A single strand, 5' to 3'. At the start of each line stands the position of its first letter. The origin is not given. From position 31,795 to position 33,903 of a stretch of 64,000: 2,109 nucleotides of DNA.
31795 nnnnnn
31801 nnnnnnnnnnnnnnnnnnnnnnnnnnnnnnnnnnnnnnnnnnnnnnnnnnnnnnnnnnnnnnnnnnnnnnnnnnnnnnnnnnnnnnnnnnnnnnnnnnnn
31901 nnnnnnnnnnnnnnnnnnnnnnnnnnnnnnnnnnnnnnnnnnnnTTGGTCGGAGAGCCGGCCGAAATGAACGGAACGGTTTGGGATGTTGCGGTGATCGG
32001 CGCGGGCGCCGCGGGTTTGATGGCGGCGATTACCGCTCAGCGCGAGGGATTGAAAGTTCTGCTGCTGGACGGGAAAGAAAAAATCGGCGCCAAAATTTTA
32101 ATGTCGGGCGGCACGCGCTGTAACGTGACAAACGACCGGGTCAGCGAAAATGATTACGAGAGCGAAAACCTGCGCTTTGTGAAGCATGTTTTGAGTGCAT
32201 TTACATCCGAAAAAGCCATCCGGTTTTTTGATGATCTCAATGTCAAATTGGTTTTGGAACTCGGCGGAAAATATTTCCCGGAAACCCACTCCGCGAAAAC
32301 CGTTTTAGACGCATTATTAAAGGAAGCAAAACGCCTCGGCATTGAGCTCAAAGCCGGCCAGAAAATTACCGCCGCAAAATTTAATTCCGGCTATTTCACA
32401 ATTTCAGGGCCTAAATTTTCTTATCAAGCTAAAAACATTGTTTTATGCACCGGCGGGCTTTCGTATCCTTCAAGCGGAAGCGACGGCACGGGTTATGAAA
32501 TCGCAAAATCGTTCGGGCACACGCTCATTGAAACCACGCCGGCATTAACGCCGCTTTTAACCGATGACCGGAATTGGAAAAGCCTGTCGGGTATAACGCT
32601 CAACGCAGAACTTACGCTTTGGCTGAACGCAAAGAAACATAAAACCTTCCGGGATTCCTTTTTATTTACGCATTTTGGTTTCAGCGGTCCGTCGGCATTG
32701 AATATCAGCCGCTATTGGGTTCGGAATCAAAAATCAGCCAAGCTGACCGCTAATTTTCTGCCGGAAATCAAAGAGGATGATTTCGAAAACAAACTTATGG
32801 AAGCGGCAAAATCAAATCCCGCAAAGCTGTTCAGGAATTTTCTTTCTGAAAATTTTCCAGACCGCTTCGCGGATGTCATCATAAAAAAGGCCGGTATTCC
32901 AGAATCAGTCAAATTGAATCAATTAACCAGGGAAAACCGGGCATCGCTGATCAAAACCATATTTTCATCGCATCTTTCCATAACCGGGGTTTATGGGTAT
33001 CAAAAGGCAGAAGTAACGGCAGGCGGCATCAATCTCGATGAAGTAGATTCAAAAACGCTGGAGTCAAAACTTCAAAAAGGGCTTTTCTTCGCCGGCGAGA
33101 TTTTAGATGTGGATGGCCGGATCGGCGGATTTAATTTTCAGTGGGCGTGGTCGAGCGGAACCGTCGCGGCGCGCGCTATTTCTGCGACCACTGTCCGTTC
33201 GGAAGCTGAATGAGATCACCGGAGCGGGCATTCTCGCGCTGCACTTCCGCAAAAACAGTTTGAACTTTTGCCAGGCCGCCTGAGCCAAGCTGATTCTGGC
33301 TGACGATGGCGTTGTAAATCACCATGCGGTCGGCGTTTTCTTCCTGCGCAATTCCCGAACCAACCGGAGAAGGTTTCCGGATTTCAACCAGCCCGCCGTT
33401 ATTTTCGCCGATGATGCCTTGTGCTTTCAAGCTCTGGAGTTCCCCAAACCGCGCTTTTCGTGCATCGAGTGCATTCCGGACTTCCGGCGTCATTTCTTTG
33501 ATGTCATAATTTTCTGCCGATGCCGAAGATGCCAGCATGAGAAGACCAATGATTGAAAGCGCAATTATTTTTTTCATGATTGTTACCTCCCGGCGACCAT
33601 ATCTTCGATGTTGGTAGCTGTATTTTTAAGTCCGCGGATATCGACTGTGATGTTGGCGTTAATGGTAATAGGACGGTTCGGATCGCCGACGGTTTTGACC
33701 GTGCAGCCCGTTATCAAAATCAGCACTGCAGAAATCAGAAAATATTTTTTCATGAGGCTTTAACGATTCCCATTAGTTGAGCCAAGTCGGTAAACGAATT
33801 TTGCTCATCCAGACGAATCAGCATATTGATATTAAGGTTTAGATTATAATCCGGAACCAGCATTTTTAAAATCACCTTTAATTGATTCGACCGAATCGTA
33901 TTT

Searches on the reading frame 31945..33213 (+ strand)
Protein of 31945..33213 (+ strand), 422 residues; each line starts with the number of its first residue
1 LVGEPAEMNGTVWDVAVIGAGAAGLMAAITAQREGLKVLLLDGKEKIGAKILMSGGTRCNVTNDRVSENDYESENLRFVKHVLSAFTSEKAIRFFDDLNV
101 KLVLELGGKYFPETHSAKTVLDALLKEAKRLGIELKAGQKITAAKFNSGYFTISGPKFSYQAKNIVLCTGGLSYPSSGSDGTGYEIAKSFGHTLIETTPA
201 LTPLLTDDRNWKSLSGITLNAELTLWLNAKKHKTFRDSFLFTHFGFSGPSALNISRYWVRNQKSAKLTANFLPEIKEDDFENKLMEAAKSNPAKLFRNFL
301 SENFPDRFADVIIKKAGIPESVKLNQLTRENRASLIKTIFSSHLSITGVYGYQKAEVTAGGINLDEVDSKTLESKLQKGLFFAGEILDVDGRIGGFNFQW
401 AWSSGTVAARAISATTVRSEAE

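Call 13: search_protein_families(library=pfam, proteins=[window:31945-33213:+], max_evalue=0.1)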
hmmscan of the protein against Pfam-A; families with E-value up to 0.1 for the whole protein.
window:31945-33213:+ (422 aa): 16 families
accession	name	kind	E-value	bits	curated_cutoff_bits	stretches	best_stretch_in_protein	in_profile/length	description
PF03486.20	HI0933_like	-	1.2e-79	267.7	50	1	14-410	2-243/244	HI0933-like protein Rossmann domain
PF22780.1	HI0933_like_1st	-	3.8e-35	121.6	27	1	199-357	2-165/165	HI0933-like protein barrel and H2TH domain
PF00890.30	FAD_binding_2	-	4.2e-12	46.4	20.4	1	14-93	1-81/414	FAD binding domain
PF01266.30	DAO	-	1.1e-10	42.1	27.9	2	14-48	1-35/353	FAD dependent oxidoreductase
PF07992.20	Pyr_redox_2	-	1.9e-10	41.1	26.1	1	14-176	2-114/291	Pyridine nucleotide-disulphide oxidoreductase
PF12831.13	FAD_oxidored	-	5.2e-10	39.6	27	1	14-147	1-117/416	FAD dependent oxidoreductase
PF13738.12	Pyr_redox_3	-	8.8e-09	35.5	30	2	17-52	2-37/305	Pyridine nucleotide-disulphide oxidoreductase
PF01134.28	GIDA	-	1.6e-08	34.5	22.1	1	14-44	1-29/391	Glucose inhibited division protein A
PF13450.12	NAD_binding_8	-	7.9e-06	26.5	21.9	1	17-50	1-34/68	NAD(P)-binding Rossmann-like domain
PF01946.23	Thi4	-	0.00049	19.8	26.2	1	12-51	17-57/235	Thi4 family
PF05834.18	Lycopene_cycl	-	0.00055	19.6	23.4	1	14-47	1-36/380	Lycopene cyclase protein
PF01262.27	AlaDh_PNT_C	-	0.00067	19.6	23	1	14-61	30-78/214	Alanine dehydrogenase/PNT, C-terminal domain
PF01494.25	FAD_binding_3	-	0.0041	16.8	22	1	14-45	3-34/349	FAD binding domain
PF00070.33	Pyr_redox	-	0.007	17.3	22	1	15-48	2-35/82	Pyridine nucleotide-disulphide oxidoreductase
PF02737.24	3HCDH_N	-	0.023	15.1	22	1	15-52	2-39/180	3-hydroxyacyl-CoA dehydrogenase, NAD binding domain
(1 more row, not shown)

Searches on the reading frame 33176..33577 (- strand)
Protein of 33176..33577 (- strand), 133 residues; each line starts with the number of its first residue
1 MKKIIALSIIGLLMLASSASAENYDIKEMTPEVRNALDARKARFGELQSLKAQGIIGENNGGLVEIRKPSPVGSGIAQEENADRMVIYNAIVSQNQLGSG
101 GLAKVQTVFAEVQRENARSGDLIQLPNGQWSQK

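Call 13: search_protein_families(library=pfam, proteins=[window:33176-33577:-], max_evalue=0.1)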
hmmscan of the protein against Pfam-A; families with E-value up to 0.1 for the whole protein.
window:33176-33577:- (133 aa): 1 family
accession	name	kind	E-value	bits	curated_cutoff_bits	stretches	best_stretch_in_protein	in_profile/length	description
PF07027.17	DUF1318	-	4.1e-15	56.5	27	1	45-133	6-92/92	Protein of unknown function (DUF1318)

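Call 87: search_protein_families(library=pfam, proteins=[L025:1024-1512:-], max_evalue=0.001)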
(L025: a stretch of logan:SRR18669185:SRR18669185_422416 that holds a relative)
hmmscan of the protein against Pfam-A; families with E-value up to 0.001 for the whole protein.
L025:1024-1512:- (162 aa): 0 families

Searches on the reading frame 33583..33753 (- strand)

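Call 13: search_protein_families(library=pfam, proteins=[window:33583-33753:-], max_evalue=0.1)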
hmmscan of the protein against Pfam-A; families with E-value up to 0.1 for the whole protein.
window:33583-33753:- (56 aa): 1 family
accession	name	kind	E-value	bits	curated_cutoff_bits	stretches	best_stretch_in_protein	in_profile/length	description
PF13617.11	Lipoprotein_19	-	0.042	14.1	25.8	1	25-38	1-14/34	YnbE-like lipoprotein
